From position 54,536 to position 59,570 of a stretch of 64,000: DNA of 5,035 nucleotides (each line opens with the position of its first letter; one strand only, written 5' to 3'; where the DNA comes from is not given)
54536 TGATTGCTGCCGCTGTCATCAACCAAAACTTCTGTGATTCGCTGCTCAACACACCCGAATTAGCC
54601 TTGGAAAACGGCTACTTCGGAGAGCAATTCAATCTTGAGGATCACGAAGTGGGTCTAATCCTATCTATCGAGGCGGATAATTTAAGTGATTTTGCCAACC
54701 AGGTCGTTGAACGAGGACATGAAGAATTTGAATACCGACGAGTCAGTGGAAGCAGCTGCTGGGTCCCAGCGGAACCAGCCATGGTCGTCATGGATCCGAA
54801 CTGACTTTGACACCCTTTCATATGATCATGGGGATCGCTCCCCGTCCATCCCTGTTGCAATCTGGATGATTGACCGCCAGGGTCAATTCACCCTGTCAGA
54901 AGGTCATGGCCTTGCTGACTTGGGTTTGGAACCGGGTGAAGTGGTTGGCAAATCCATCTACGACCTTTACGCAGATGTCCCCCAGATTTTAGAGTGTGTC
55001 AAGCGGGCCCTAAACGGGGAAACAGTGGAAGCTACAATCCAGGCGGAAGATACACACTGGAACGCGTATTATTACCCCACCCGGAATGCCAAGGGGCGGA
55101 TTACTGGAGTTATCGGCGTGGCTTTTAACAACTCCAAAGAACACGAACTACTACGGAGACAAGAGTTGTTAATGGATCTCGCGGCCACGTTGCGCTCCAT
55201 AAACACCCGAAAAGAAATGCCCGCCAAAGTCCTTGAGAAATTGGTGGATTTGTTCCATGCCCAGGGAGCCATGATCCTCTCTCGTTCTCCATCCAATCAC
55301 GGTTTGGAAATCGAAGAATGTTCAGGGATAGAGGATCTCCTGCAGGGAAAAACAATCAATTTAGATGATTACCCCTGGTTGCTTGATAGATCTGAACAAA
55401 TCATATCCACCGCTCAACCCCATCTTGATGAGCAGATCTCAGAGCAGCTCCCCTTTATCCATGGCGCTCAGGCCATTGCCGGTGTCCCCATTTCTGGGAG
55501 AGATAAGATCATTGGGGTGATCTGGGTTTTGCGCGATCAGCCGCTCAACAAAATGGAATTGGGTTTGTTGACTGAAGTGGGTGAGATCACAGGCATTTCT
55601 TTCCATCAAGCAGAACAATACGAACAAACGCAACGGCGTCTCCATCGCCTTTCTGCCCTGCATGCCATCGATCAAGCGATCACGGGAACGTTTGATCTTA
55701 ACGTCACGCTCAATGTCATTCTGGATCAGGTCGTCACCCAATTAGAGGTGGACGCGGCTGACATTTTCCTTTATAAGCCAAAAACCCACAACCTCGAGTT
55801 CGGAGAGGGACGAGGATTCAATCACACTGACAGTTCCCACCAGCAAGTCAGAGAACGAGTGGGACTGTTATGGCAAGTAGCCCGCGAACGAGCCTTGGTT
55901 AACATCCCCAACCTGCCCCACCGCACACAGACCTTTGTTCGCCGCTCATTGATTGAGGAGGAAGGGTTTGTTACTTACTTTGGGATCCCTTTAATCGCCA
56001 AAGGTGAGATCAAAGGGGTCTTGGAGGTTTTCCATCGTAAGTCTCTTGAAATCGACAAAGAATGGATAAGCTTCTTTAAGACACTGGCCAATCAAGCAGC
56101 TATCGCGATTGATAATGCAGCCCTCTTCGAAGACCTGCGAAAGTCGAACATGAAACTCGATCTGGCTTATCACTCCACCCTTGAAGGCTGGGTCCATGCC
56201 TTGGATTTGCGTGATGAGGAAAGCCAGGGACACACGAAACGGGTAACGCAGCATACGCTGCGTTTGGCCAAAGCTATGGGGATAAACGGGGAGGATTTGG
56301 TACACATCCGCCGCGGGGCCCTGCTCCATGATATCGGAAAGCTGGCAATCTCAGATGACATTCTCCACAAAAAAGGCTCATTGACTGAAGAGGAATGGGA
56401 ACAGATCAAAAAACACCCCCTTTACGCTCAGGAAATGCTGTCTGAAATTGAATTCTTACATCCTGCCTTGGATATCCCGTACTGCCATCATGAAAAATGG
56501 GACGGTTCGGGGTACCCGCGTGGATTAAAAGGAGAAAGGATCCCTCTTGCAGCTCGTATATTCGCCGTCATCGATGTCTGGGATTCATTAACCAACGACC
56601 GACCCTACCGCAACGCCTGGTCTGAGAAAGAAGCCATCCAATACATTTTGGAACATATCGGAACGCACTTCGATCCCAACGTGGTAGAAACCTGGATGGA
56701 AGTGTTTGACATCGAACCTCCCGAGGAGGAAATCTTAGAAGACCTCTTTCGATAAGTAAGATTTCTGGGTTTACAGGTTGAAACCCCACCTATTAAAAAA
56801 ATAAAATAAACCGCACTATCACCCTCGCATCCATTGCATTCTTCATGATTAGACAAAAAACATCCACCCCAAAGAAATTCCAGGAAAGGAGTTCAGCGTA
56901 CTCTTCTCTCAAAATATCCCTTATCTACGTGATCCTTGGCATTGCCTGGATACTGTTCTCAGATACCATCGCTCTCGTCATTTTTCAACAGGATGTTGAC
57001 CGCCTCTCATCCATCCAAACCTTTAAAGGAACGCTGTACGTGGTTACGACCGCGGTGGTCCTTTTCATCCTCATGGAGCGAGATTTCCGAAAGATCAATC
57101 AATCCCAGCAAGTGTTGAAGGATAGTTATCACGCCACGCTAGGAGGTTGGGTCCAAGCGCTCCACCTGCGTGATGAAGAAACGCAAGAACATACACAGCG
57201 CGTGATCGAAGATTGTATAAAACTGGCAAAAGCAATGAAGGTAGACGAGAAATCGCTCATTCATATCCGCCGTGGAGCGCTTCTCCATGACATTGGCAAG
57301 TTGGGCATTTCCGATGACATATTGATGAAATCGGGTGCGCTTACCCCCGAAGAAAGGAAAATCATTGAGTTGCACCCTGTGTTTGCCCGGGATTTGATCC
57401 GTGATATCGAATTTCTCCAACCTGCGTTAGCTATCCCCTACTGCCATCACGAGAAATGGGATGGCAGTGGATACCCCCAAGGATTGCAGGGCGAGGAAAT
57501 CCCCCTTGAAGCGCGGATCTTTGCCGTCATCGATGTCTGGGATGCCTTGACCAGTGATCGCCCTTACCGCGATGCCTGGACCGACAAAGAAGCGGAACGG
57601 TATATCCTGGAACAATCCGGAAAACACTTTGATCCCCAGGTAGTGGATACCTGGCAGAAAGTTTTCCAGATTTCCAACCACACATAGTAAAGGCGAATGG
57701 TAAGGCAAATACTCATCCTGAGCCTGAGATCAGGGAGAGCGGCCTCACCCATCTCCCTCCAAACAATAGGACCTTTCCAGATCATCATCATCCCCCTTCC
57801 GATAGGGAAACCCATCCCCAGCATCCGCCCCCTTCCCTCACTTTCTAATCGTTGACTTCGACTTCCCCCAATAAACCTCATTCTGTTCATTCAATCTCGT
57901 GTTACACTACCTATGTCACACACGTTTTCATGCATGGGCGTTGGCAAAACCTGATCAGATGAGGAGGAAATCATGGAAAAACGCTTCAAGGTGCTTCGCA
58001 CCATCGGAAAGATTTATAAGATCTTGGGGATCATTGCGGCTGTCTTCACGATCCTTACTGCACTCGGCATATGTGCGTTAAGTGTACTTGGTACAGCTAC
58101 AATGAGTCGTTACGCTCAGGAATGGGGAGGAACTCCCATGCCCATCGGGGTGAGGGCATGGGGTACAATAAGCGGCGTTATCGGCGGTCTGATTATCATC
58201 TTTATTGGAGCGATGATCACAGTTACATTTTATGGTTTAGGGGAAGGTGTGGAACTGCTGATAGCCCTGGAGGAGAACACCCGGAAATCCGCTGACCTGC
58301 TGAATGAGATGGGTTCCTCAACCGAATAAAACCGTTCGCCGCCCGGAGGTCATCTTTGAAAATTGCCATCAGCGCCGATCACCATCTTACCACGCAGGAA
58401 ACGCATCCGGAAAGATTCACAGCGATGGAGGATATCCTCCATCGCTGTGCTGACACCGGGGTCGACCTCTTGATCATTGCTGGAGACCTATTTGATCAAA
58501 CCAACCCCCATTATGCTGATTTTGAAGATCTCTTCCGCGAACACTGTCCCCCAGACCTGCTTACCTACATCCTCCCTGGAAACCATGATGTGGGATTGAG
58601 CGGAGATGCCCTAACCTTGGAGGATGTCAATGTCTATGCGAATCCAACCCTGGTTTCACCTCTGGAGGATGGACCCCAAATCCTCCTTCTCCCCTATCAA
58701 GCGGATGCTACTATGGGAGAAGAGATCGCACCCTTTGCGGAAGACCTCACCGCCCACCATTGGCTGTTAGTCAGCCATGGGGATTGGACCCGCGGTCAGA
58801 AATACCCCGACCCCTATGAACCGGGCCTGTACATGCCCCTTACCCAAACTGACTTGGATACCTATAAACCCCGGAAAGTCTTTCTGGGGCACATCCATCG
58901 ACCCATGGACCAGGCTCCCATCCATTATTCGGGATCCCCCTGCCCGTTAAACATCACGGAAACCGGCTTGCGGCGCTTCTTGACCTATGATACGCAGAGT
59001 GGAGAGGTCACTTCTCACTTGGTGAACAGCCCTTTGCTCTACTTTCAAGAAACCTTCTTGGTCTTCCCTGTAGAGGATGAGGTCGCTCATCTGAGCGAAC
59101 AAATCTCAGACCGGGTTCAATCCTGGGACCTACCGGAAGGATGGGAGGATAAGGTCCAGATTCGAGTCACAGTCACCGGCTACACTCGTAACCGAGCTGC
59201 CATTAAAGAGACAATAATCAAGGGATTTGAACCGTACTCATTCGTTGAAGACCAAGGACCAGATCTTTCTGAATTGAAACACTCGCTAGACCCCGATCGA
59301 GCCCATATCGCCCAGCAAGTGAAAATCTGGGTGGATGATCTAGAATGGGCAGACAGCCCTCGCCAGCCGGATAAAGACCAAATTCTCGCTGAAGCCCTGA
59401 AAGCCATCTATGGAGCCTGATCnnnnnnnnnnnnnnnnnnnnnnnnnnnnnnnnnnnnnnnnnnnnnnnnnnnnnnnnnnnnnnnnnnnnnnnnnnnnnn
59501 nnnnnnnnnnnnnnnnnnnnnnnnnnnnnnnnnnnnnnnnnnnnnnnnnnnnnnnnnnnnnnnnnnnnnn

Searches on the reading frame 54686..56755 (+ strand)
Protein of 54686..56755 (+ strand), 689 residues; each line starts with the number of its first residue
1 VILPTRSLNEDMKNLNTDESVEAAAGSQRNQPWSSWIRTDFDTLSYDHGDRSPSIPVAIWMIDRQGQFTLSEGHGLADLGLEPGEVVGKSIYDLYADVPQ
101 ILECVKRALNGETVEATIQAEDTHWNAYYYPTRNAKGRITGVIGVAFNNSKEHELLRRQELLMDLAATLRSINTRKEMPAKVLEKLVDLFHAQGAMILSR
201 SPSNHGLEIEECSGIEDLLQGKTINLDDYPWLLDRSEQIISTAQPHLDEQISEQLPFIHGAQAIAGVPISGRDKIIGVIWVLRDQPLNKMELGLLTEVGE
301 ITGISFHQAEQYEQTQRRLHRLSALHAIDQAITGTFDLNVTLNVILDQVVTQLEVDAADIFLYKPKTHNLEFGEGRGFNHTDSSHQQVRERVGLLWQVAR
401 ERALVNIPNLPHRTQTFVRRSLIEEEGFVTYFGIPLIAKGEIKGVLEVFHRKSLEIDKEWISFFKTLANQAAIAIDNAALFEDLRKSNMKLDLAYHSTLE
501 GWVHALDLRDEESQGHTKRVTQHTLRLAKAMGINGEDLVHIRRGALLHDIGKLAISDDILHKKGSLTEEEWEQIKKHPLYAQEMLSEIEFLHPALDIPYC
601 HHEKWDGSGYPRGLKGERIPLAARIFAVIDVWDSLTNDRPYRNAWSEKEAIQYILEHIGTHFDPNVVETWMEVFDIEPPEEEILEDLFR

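Call 47: search_protein_families(library=pfam, proteins=[window:54686-56755:+], max_evalue=0.001)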
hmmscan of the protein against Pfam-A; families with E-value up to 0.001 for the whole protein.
window:54686-56755:+ (689 aa): 8 families
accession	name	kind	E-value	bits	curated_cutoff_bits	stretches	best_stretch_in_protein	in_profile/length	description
PF13487.12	HD_5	-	1.4e-39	136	27.2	1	505-666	6-170/170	HD domain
PF01590.32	GAF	-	1.6e-22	80.9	22.4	2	337-475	1-133/133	GAF domain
PF13185.12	GAF_2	-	3.1e-19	70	28.6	1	337-476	3-136/136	GAF domain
PF01966.28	HD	-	3.5e-18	66.4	22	1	515-631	3-112/116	HD domain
PF13492.12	GAF_3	-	1.2e-07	32.6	27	1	340-477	4-129/129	GAF domain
PF00989.32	PAS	-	2.7e-07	31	22.6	1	54-145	9-109/113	PAS fold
PF08448.16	PAS_4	-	7e-07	29.9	23.1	1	54-146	3-102/110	PAS fold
PF13426.13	PAS_9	-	0.00084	20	27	0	56-148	1-100/103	PAS domain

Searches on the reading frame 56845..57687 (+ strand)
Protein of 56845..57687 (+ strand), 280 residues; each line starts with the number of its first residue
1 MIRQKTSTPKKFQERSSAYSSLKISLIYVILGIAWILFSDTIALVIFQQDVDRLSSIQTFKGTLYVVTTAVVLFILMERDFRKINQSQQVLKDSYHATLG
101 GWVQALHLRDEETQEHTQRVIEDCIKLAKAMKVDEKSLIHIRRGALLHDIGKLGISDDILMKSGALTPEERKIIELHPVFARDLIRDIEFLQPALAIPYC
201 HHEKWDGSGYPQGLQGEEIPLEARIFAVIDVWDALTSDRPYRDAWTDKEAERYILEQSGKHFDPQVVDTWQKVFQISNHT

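Call 47: search_protein_families(library=pfam, proteins=[window:56845-57687:+], max_evalue=0.001)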
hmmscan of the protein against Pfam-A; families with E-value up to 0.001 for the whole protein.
window:56845-57687:+ (280 aa): 2 families
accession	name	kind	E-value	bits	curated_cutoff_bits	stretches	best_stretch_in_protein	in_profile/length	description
PF13487.12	HD_5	-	1.2e-39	136.2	27.2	1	104-266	5-170/170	HD domain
PF01966.28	HD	-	1.1e-17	64.8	22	1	115-234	3-115/116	HD domain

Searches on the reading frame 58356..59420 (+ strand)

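Call 47: search_protein_families(library=pfam, proteins=[window:58356-59420:+], max_evalue=0.001)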
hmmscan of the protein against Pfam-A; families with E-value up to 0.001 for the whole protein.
window:58356-59420:+ (354 aa): 2 families
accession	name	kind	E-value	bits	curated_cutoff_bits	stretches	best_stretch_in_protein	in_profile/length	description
PF00149.33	Metallophos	-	3.1e-13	51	21.5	1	1-183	1-191/191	Calcineurin-like phosphoesterase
PF12850.12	Metallophos_2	-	2.2e-06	28.2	27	1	1-186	1-122/154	Calcineurin-like phosphoesterase superfamily domain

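Call 58: search_protein_families(library=padloc, proteins=[window:58356-59420:+], max_evalue=0.01)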
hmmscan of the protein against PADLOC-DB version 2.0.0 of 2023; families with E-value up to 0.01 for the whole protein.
window:58356-59420:+ (354 aa): 1 family
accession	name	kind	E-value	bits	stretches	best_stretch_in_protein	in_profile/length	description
PDLC04908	PDC-S10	-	0.0018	15.5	0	35-85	29-78/223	-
